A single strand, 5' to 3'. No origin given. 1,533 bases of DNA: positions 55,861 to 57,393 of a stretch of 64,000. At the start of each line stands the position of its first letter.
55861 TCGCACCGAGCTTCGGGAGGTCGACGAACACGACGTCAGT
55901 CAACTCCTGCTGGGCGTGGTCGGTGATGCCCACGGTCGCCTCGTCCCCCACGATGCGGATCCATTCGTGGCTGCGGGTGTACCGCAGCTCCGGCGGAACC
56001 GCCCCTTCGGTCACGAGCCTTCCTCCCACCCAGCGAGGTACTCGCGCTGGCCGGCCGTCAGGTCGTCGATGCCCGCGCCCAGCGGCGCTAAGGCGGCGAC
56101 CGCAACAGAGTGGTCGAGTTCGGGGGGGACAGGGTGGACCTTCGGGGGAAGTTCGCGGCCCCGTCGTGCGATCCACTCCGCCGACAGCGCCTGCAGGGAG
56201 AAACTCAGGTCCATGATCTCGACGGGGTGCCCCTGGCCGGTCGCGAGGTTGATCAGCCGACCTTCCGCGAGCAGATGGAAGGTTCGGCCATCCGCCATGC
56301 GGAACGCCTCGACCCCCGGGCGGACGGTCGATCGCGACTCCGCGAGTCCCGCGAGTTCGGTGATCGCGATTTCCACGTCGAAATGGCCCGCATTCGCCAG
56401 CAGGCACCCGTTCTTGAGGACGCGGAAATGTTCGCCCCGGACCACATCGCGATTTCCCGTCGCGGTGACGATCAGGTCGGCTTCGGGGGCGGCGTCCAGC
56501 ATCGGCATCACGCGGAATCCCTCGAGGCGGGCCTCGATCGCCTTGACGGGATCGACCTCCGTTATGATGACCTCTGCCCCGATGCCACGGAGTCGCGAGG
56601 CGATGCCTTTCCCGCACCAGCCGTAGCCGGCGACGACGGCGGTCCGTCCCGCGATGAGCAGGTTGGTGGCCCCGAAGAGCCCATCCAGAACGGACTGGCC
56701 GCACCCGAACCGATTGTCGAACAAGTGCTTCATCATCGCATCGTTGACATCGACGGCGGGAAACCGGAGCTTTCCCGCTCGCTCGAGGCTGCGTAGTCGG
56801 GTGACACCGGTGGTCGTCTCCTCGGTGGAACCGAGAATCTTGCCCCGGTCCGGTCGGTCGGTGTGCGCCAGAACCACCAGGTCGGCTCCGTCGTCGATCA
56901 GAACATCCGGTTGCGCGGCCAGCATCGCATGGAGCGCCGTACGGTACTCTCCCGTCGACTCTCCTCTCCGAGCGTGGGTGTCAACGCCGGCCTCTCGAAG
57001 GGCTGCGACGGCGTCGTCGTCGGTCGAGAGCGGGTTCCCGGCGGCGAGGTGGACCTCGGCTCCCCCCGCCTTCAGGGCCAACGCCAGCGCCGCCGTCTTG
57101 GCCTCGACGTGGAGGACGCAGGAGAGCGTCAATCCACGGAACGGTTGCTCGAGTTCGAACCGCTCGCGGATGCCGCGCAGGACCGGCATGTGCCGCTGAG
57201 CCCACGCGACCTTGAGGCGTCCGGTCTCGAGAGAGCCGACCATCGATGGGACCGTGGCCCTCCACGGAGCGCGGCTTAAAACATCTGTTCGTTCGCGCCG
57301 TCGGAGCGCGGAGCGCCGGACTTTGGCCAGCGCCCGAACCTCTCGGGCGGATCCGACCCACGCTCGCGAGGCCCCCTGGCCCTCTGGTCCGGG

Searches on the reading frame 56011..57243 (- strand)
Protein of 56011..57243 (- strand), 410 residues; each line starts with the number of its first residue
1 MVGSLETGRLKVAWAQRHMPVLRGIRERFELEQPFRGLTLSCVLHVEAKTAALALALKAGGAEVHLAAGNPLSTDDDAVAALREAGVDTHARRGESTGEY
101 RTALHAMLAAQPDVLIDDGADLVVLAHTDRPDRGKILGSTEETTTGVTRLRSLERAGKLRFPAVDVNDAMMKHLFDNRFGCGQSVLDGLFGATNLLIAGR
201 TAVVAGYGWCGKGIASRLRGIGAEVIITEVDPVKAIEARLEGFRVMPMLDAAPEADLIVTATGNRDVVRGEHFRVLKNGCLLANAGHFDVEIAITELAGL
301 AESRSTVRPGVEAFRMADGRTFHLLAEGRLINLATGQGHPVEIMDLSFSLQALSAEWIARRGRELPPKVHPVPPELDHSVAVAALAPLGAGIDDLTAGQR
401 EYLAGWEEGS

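Call 100: search_protein_families(library=pfam, proteins=[window:56011-57243:-], max_evalue=0.00001)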
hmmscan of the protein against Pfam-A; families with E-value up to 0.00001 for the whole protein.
window:56011-57243:- (410 aa): 4 families
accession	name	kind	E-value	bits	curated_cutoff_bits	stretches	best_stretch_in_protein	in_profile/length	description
PF00670.27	AdoHcyase_NAD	-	2.4e-52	177.7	27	1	177-336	1-160/162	S-adenosyl-L-homocysteine hydrolase, NAD binding domain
PF05221.23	AdoHcyase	-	1.3e-45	156.3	25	2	6-128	11-138/299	S-adenosyl-L-homocysteine hydrolase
PF07991.19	KARI_N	-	4.1e-07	30.2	20.6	1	197-291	2-100/165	Acetohydroxy acid isomeroreductase, NADPH-binding domain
PF02826.25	2-Hacid_dh_C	-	1.2e-06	28.4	25.1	1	197-286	34-127/178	D-isomer specific 2-hydroxyacid dehydrogenase, NAD binding domain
